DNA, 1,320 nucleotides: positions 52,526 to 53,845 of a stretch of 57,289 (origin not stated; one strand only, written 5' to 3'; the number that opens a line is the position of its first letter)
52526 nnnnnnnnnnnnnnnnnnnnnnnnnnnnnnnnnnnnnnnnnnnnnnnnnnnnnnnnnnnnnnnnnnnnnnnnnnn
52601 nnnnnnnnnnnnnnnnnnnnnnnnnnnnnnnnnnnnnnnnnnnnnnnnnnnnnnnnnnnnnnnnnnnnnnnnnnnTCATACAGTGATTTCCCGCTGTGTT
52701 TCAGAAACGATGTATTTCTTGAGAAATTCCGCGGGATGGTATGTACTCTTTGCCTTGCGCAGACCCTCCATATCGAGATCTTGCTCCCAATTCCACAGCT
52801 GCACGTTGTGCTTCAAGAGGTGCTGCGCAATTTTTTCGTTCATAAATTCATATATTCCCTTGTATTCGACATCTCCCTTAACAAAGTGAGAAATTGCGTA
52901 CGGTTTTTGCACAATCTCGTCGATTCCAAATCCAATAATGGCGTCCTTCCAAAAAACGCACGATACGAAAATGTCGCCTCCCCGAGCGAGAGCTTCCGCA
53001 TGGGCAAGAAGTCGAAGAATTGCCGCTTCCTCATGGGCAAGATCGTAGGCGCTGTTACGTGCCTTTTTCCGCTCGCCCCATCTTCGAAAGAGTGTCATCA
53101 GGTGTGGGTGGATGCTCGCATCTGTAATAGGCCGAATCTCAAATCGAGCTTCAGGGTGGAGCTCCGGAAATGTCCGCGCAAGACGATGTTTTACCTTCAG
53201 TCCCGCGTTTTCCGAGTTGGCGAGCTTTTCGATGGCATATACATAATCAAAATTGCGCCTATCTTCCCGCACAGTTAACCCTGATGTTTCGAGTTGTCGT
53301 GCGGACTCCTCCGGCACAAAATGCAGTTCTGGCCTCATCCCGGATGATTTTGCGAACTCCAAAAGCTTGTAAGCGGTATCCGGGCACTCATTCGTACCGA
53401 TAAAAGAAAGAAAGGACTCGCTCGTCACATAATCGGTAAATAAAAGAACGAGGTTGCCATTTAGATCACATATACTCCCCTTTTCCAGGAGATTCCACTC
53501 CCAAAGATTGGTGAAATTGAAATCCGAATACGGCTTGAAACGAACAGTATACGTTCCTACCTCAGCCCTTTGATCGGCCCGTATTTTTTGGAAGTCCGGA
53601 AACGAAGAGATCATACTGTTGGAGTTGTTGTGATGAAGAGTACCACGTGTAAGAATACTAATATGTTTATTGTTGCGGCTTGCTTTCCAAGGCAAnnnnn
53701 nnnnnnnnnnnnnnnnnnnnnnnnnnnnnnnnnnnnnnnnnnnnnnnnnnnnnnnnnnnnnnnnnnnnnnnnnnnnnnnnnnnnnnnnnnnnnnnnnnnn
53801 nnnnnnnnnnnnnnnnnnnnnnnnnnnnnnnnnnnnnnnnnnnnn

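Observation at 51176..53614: SET-domain methyltransferase, EamA exporter and DUF2156-type aminoacyl-tRNA transferase in one tight block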

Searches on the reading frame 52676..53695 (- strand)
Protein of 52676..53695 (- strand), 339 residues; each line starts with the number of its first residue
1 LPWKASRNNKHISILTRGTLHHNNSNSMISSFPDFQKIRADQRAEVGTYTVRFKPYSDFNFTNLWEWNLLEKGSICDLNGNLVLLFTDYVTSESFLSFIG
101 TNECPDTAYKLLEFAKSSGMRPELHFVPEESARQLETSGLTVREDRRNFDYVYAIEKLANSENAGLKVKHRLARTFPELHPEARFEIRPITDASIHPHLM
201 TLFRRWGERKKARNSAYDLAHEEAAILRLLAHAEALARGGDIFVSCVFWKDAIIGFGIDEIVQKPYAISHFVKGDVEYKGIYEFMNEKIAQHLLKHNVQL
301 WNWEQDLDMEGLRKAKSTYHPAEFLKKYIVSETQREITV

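Call 3: search_protein_families(library=pfam, proteins=[window:52676-53695:-], max_evalue=0.01)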
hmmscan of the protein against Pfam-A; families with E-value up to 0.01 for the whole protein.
window:52676-53695:- (339 aa): 1 family
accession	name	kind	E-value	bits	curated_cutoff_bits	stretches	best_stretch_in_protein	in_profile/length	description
PF09924.15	LPG_synthase_C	-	1e-22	81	27.5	1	89-330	41-297/298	Phosphatidylglycerol lysyltransferase, C-terminal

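Call 4: search_protein_families(library=ncbifam, proteins=[window:52676-53695:-], max_evalue=0.01)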
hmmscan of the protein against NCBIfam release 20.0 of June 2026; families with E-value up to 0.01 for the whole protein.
window:52676-53695:- (339 aa): 0 families

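Call 8: find_homologous_proteins(query=window:52676-53614:-)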
Query window:52676-53614:- (312 aa): 240 proteins with E <= 0.001 among 1687 candidates; the best 120 are listed.
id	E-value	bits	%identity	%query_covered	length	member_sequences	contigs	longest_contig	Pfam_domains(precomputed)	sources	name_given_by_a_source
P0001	6.9e-211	717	100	100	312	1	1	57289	PF09924.16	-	-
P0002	1.7e-154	532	75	98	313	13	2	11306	PF09924.16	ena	-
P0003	2.3e-108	380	55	98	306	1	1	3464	PF09924.16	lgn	-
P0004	2.0e-100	354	70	69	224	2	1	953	PF09924.16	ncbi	ncbi:MAG: hypothetical protein A3D92_17770, partial [Bacteroidetes bacterium RIFCSPHIGHO2_02_FULL_44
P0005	1.1e-95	339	48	97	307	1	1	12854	PF09924.16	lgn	-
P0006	5.0e-94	333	48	99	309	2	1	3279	PF09924.16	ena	-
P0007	1.1e-89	319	46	99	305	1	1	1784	PF09924.16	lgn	-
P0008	2.0e-89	318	47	97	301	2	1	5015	PF09924.16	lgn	-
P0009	6.6e-89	316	48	97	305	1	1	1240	PF09924.16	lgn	-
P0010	8.0e-88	313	47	100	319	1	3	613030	PF09924.16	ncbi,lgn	-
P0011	2.0e-87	311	47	97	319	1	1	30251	PF09924.16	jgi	jgi:hypothetical protein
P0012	2.4e-87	311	48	97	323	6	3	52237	PF09924.16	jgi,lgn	-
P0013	4.9e-87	310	48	97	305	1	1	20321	PF09924.16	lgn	-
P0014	1.7e-86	308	44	99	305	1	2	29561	PF09924.16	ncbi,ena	-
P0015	3.0e-86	308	45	97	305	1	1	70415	PF09924.16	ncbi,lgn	-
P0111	2.3e-64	236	39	99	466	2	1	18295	PF02675.22,PF09924.16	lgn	-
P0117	1.5e-62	230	40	97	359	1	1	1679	PF09924.16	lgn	-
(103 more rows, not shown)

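Call 9: search_solved_structures(query=window:52676-53614:-, max_evalue=1, show_alignments=2)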
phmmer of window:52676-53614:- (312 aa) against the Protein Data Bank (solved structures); distinct sequences matched with E-value up to 1: 5.
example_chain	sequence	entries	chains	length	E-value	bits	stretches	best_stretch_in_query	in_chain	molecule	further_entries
2hqy_A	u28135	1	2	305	1.1e-13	54.3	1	11-303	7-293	conserved hypothetical protein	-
4v9i_BF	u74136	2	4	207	0.79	12.1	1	148-199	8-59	50S ribosomal protein L4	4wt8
4v68_BF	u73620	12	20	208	0.8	12.1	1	148-199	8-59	50S ribosomal protein L4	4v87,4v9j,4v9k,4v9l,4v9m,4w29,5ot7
10px_1F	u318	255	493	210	0.82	12.1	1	148-199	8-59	50S ribosomal protein L4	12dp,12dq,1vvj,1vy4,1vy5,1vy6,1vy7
4v63_BF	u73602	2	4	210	0.87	12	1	148-199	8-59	50S ribosomal protein L4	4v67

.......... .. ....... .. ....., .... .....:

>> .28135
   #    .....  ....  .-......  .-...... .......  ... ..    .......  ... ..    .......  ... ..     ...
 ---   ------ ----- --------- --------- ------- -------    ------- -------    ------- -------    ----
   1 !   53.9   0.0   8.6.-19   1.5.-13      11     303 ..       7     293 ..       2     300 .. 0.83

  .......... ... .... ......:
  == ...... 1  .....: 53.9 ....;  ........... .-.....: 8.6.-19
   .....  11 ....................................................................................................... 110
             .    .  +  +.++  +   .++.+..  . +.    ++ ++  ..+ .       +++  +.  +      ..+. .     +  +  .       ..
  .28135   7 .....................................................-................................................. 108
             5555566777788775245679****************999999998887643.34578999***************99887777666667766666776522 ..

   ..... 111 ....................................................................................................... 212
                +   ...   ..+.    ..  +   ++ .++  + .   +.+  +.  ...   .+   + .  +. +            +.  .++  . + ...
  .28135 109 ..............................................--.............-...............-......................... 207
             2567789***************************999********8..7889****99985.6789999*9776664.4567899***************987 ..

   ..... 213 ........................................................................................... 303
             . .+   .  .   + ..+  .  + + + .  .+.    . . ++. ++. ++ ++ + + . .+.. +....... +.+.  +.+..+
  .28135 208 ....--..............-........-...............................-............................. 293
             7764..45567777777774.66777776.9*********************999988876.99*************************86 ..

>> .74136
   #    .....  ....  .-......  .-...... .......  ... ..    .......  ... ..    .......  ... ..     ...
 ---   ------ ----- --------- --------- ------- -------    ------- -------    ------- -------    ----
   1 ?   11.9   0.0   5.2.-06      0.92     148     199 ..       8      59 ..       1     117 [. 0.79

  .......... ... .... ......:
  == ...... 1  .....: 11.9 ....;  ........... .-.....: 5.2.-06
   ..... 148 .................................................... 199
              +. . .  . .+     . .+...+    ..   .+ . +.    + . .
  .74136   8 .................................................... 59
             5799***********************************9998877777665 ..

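Call 11: find_related_loci(query=A1, collection=genome_contigs, flank=8000)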
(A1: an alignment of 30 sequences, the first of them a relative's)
Query A1 (312 aa) in genome_contigs; peptide patterns used: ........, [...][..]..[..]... (x = any residue, [..] = any of these).
155 stretches matched a pattern; 106 encode a relative of the query (tblastn E <= 1e-3); the best 80 are kept; 80 distinct loci.
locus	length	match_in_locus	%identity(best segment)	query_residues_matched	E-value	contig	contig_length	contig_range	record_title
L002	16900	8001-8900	48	1-304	1e-95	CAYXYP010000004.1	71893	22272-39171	MAG TPA_asm: uncultured Candidatus Saccharibacteria bacterium isolate binchicken_co248_28 genome assembly, contig: NODE_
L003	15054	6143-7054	44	1-308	2e-91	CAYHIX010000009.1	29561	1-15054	MAG TPA_asm: uncultured Candidatus Saccharibacteria bacterium isolate ERP119705_co13_454 genome assembly, contig: NODE_1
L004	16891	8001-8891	44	5-305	8e-88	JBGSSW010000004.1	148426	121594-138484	MAG: Candidatus Paceibacteria bacterium isolate JTS-AC391 k141_3446872, whole genome shotgun sequence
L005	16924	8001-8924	44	1-312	2e-86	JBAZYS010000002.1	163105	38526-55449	MAG: Candidatus Paceibacterota bacterium isolate SO_2017_GW1_86 NODE_719_length_163105_cov_3.266557_OW334_2017, whole ge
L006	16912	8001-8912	44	1-308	4e-86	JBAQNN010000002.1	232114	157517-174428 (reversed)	MAG: Minisyncoccia bacterium isolate MFD12002_ilm_asm_bin51 k127_95506, whole genome shotgun sequence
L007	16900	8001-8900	44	1-304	2e-86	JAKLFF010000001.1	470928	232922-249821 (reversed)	MAG: Patescibacteria group bacterium isolate RA.bin150 RA.bin150_1, whole genome shotgun sequence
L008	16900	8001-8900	45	1-304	3e-86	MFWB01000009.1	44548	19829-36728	MAG: Candidatus Nomurabacteria bacterium RIFOXYB1_FULL_39_16 rifoxyb1_full_scaffold_273, whole genome shotgun sequence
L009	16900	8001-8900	42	1-304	6e-85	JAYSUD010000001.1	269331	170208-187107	MAG: bacterium isolate GFS_12610 GFS_12610_0, whole genome shotgun sequence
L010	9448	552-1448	45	1-303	1e-83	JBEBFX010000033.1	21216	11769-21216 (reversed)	MAG: Alphaproteobacteria bacterium isolate ASF_7 NODE_1104_length_21216_cov_3.691149, whole genome shotgun sequence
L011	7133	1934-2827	44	1-304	9e-83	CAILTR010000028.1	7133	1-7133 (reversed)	uncultured bacterium isolate Kiruna_bin-03023 genome assembly, contig: bin-03023:028/120, whole genome shotgun sequence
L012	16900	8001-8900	41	1-304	1e-80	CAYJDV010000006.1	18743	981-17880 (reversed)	MAG TPA_asm: uncultured Candidatus Saccharibacteria bacterium isolate ERP123247_co1_29 genome assembly, contig: NODE_180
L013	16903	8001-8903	41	1-305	1e-80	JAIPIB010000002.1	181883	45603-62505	MAG: Candidatus Paceibacterota bacterium isolate Tobar12.5m-G43 Tobar12-5m-C52, whole genome shotgun sequence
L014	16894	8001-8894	44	1-304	9e-83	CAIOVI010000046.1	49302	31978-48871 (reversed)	uncultured bacterium isolate MJ110830A_bin-153 genome assembly, contig: bin-153:46/63, whole genome shotgun sequence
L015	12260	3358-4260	45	1-304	6e-79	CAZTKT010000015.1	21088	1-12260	MAG TPA_asm: uncultured Candidatus Saccharibacteria bacterium isolate binchicken_co264_14 genome assembly, contig: NODE_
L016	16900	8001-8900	39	1-304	1e-77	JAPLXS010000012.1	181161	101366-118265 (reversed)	MAG: Candidatus Nomurabacteria bacterium isolate LacPavin_0419_WC53_MAG_32_16 LacPavin_0419_WC53_scaffold_345109, whole 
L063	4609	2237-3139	35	1-303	5e-49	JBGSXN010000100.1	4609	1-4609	MAG: Pyrinomonadaceae bacterium isolate JTS-RE66 k141_3256213, whole genome shotgun sequence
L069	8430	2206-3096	30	1-301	1e-47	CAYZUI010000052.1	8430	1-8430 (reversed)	MAG TPA_asm: uncultured Gammaproteobacteria bacterium isolate binchicken_co169_102 genome assembly, contig: k99_113029, 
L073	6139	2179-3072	34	1-306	4e-47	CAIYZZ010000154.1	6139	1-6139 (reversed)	MAG: uncultured Rhodocyclaceae bacterium isolate Ja_bin-2460 genome assembly, contig: bin-2460:154/558, whole genome sho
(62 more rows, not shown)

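Call 15: search_solved_structures(query=A1, max_evalue=1, show_alignments=3)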
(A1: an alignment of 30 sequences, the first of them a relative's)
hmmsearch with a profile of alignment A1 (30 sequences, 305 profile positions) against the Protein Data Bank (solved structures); distinct sequences matched with E-value up to 1: 1.
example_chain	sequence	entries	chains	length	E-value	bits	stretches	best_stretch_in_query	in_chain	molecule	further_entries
2hqy_A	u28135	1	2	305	3.4e-35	125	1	8-302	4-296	conserved hypothetical protein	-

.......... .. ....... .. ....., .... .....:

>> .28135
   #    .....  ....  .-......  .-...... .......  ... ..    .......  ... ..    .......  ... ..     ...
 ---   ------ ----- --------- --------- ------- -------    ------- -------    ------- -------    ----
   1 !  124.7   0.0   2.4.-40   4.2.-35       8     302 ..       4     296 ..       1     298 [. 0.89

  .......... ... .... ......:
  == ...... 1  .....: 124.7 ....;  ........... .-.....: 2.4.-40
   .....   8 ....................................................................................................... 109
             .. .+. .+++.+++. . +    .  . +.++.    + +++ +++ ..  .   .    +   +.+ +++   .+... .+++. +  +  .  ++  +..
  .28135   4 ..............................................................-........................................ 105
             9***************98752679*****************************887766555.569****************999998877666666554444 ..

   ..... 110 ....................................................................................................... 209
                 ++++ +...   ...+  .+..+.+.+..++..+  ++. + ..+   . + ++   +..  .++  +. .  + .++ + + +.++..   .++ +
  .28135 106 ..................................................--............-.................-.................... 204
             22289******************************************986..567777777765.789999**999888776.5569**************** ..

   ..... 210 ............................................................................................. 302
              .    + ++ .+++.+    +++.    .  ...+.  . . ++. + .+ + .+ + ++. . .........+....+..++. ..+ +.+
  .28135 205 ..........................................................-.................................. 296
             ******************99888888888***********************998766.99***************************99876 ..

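Call 22: search_protein_families(library=pfam, proteins=[P0111], max_evalue=1)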
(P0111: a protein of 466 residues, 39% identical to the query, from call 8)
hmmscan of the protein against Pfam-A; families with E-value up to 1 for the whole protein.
P0111 (466 aa): 2 families
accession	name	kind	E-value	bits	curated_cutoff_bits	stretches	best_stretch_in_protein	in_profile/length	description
PF09924.15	LPG_synthase_C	-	4e-23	82.4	27.5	1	185-458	8-297/298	Phosphatidylglycerol lysyltransferase, C-terminal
PF02675.21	AdoMet_dc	-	5.4e-20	72.2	25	1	23-136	1-107/107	S-adenosylmethionine decarboxylase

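Call 29: predict_structure(alignment_id=A1)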
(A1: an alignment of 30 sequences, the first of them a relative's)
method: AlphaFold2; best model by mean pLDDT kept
length: 312 residues; sequences in the alignment: 30
mean_pLDDT: 91.9   pTM: 0.89
mean pLDDT of the five models: 91.9, 91.8, 90.1, 89.2, 87.6
residues with pLDDT >= 90: 240; 70-90: 59; 50-70: 9; < 50: 4
segments of 3 or more residues with pLDDT < 50: 309-312
pLDDT, mean of each block of 10 residues (from residue 1): 95 91 94 92 90 97 89 98 98 96 96 94 95 90 96 97 96 93 77 89 91 88 95 95 93 97 98 87 81 95 77 37
secondary structure, 60 per line:
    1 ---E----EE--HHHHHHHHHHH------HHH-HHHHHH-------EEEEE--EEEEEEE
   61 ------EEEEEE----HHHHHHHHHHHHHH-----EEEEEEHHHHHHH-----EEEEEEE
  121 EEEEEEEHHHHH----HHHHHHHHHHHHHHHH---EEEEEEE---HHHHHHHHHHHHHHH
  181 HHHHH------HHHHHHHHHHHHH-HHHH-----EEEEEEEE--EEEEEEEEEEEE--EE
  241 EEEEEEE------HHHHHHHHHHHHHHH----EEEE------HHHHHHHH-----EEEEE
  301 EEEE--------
elements in order: H13-23 H34-39 E47-51 E54-60 E67-72 H77-90 E96-101 H102-108 E114-127 H128-132 H137-152 E156-162 H166-185 H192-204 H206-209 E215-222 E225-236 E239-247 H254-268 E273-276 H283-290 E296-304

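Call 33: fold_search(model_id=the predicted structure, library=pdb)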
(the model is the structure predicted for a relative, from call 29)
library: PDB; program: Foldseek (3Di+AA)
matches with E <= 10: 981; with E <= 0.001: 134
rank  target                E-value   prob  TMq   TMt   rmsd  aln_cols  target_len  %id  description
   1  2hqy_B                9.0e-21  1.00  0.83  0.87   2.8       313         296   22  Crystal Structure of Conserved Protein of Unknown Function from Bacteroides thetaiotaomicron VPI-5482 (released 2006-09-19)
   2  2hqy_A                4.1e-20  1.00  0.83  0.86   2.9       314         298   22  Crystal Structure of Conserved Protein of Unknown Function from Bacteroides thetaiotaomicron VPI-5482 (released 2006-09-19)
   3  9j8q_A                2.4e-12  1.00  0.64  0.28   5.1       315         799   11  MprF from Pseudomonas aeruginosa in GDN micelle, C2 symmetry (released 2025-09-03)
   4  5vrv_D                2.7e-12  1.00  0.64  0.64   4.8       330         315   13  2.05 Angstrom Resolution Crystal Structure of C-terminal Domain (DUF2156) of Putative Lysylphosphatidylglycerol Synthe (released 2017-05-24)
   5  5vrv_E                3.0e-12  1.00  0.65  0.64   4.7       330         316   13  2.05 Angstrom Resolution Crystal Structure of C-terminal Domain (DUF2156) of Putative Lysylphosphatidylglycerol Synthe (released 2017-05-24)
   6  5vrv_A                5.6e-12  1.00  0.65  0.64   4.8       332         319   13  2.05 Angstrom Resolution Crystal Structure of C-terminal Domain (DUF2156) of Putative Lysylphosphatidylglycerol Synthe (released 2017-05-24)
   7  5vrv_F                7.0e-12  1.00  0.63  0.62   5.4       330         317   13  2.05 Angstrom Resolution Crystal Structure of C-terminal Domain (DUF2156) of Putative Lysylphosphatidylglycerol Synthe (released 2017-05-24)
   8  4v34                  7.0e-12  1.00  0.62  0.61   5.5       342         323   11  The Structure of A-PGS from Pseudomonas aeruginosa (SeMet derivative) (released 2015-08-19)
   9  5vrv_B                8.8e-12  1.00  0.64  0.63   5.3       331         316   12  2.05 Angstrom Resolution Crystal Structure of C-terminal Domain (DUF2156) of Putative Lysylphosphatidylglycerol Synthe (released 2017-05-24)
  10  4v35                  1.0e-11  1.00  0.63  0.62   5.6       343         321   12  The Structure of A-PGS from Pseudomonas aeruginosa (released 2015-08-19)
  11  9goe_A                1.2e-11  1.00  0.63  0.27   5.3       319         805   11  Cryo-EM structure of the multiple peptide resistance factor (MprF) from Pseudomonas aeruginosa bound to a synthetic na (released 2025-03-12)
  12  5vrv_C                1.3e-11  1.00  0.64  0.64   4.7       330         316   13  2.05 Angstrom Resolution Crystal Structure of C-terminal Domain (DUF2156) of Putative Lysylphosphatidylglycerol Synthe (released 2017-05-24)
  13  6lv0_A                2.0e-11  1.00  0.65  0.64   4.2       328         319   14  Crystal structure of the soluble domain of the multiple peptide resistance factor (MprF) from Rhizobium tropici (released 2021-02-03)
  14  9j8s_A                5.1e-11  1.00  0.63  0.27   5.7       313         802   12  MprF from Pseudomonas aeruginosa in nanodisc, C2 symmetry (released 2025-09-03)
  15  1xe4                  2.1e-10  1.00  0.59  0.55   6.1       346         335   11  Crystal Structure of Weissella viridescens FemX (K36M) Mutant (released 2005-05-31)
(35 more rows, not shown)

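Call 66: find_encoding_contigs(protein=P0002, flank=8000, max_places=2)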
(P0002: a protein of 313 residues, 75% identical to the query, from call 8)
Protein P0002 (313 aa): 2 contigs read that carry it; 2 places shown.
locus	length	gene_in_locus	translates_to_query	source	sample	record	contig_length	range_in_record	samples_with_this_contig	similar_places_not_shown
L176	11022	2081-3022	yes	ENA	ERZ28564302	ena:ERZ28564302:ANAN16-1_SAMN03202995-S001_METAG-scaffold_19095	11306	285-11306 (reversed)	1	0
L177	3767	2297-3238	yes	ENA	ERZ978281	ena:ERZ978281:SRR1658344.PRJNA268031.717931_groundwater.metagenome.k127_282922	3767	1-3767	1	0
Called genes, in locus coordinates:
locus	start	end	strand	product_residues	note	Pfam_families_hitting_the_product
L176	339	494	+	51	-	-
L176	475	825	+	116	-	-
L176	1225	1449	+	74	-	-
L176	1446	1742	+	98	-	PF05016:ParE_toxin (weak)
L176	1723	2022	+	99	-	-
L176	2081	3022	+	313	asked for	PF09924:LPG_synthase_C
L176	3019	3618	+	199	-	-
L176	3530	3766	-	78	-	-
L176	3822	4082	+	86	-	-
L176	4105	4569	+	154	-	-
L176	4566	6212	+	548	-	PF02518:HATPase_c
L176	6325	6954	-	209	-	PF13393:tRNA-synt_His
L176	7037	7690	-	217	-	-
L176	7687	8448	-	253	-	PF18171:LSDAT_prok, PF18306:LDcluster4 (weak)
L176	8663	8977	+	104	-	PF01371:Trp_repressor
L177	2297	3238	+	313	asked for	PF09924:LPG_synthase_C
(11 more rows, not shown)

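Call 73: search_protein_families(library=pfam, proteins=[L069:1524-2195:+, L073:4840-5838:+, L073:4331-4984:+, L063:3151-3873:+, L073:3088-3732:+, L073:3701-4294:+], max_evalue=0.01)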
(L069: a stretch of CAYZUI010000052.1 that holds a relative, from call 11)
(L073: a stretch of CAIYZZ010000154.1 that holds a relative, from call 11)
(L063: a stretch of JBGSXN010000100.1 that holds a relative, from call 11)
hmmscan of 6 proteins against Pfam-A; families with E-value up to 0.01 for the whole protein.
L069:1524-2195:+ (223 aa): 5 families
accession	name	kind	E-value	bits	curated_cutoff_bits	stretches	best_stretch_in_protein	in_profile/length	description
PF13847.12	Methyltransf_31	-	9e-07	29.1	27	1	59-169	2-108/145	Methyltransferase domain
PF13649.12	Methyltransf_25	-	1.1e-06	29.7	27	1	64-166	1-97/97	Methyltransferase domain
PF08241.18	Methyltransf_11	-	3.8e-06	27.9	21.2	1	65-168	1-93/95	Methyltransferase domain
PF05175.20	MTS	-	6.8e-05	23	23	1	53-181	24-149/170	Methyltransferase small domain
PF01564.23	Spermine_synth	-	0.00017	21.6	22.9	1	55-194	13-153/186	Spermine/spermidine synthase domain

L073:4840-5838:+ (332 aa): 13 families
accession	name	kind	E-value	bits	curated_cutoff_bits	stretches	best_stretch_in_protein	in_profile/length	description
PF06325.19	PrmA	-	9.4e-12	45.4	22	1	84-175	152-241/296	Ribosomal protein L11 methyltransferase (PrmA)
PF02475.24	TRM5-TYW2_MTfase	-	4.6e-11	43.4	28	1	85-170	28-114/164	TRM5/TYW2 methyltransferase domain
PF13649.12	Methyltransf_25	-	5e-08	34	27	1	97-189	1-93/97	Methyltransferase domain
PF13847.12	Methyltransf_31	-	9.4e-07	29.1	27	1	93-208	3-123/145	Methyltransferase domain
PF08704.16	GCD14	-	9.7e-07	29.1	26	1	90-165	37-114/247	tRNA methyltransferase complex GCD14 subunit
PF05185.22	PRMT5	-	1e-06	29.2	22.9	1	96-193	66-167/171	PRMT5 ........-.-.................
PF05175.20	MTS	-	2e-06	28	23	1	80-165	20-103/170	Methyltransferase small domain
PF08241.18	Methyltransf_11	-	3.6e-05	24.7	21.2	1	98-190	1-88/95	Methyltransferase domain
PF12847.13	Methyltransf_18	-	6.2e-05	23.5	27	1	86-165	7-87/151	Methyltransferase domain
PF00398.26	RrnaAD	-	0.0007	19.2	24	1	90-162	27-95/263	Ribosomal RNA adenine dimethylase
PF01728.25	FtsJ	-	0.0035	17.7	24.1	1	90-205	18-137/181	FtsJ-like methyltransferase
PF03602.21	Cons_hypoth95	-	0.0044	17.2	24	1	92-154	40-102/182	Conserved hypothetical protein 95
PF01234.23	NNMT_PNMT_TEMT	-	0.0066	16.1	25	1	84-133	47-96/261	NNMT/PNMT/TEMT family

L073:4331-4984:+ (217 aa): 0 families

L063:3151-3873:+ (240 aa): 0 families

L073:3088-3732:+ (214 aa): 1 family
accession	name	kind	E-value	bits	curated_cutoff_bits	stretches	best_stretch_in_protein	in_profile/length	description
PF00856.33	SET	-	3.4e-13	50.4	22.4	1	24-118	1-104/105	SET domain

L073:3701-4294:+ (197 aa): 1 family
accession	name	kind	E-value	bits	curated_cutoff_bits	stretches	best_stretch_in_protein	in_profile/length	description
PF00856.33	SET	-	9e-09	36.1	22.4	1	22-122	2-104/105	SET domain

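Call 81: find_encoding_contigs(protein=P0111, flank=6000, max_places=1)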
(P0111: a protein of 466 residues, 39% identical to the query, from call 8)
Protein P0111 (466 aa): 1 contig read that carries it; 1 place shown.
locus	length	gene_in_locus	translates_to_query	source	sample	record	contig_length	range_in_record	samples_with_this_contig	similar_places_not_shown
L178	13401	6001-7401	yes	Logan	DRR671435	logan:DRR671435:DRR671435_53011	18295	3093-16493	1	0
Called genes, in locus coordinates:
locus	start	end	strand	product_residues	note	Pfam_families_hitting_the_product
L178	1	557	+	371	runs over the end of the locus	-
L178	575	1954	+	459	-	PF20891:DUF6844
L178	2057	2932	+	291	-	-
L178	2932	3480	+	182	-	-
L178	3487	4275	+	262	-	-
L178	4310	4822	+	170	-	-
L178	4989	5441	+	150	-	-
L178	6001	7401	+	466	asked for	PF02675:AdoMet_dc, PF09924:LPG_synthase_C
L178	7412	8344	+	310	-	PF00892:EamA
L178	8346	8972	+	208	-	-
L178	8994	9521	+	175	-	PF00856:SET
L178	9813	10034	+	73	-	-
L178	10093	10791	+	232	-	PF00481:PP2C (faint)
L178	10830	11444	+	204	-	-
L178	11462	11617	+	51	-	-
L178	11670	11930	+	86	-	-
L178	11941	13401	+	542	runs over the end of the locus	-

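Call 91: search_protein_families(library=pfam, proteins=[L178:8346-8972:+], max_evalue=0.01)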
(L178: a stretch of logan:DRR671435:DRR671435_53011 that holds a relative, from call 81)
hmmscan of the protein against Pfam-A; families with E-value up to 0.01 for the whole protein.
L178:8346-8972:+ (208 aa): 0 families

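Call 92: search_protein_representatives(protein=window:52676-53614:-)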
Query: 312 residues. Proteins with E-value up to 0.001 (for the whole library): 3843; up to 1e-10: 1753; up to 1e-30: 609. The best 150 are listed.
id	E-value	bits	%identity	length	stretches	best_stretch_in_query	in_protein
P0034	6.5e-81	288.3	44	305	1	1-308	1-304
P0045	1.5e-79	283.8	43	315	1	3-310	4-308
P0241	1.5e-77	277.3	46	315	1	1-308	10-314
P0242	2.6e-72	260.0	43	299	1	1-302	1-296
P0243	9.6e-72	258.2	40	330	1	2-306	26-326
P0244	3.5e-71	256.4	42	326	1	1-305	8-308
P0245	8.8e-71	255.0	40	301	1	1-305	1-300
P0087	1.6e-69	250.9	41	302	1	1-304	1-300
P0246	1.9e-68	247.4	39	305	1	1-305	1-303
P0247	1.5e-65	237.9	42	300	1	1-304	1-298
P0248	4.1e-65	236.4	40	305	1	1-304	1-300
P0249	4.4e-65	236.3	39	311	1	2-304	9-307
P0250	7.0e-64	232.4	38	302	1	1-303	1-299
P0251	1.6e-63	231.2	39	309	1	1-309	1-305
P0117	4.9e-63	229.6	41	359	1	4-305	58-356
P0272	7.2e-55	202.8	39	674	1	1-306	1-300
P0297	4.8e-50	186.9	35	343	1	2-304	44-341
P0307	2.0e-49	184.9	36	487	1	1-303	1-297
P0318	2.3e-48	181.4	35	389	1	2-305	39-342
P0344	5.4e-47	176.9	33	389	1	1-304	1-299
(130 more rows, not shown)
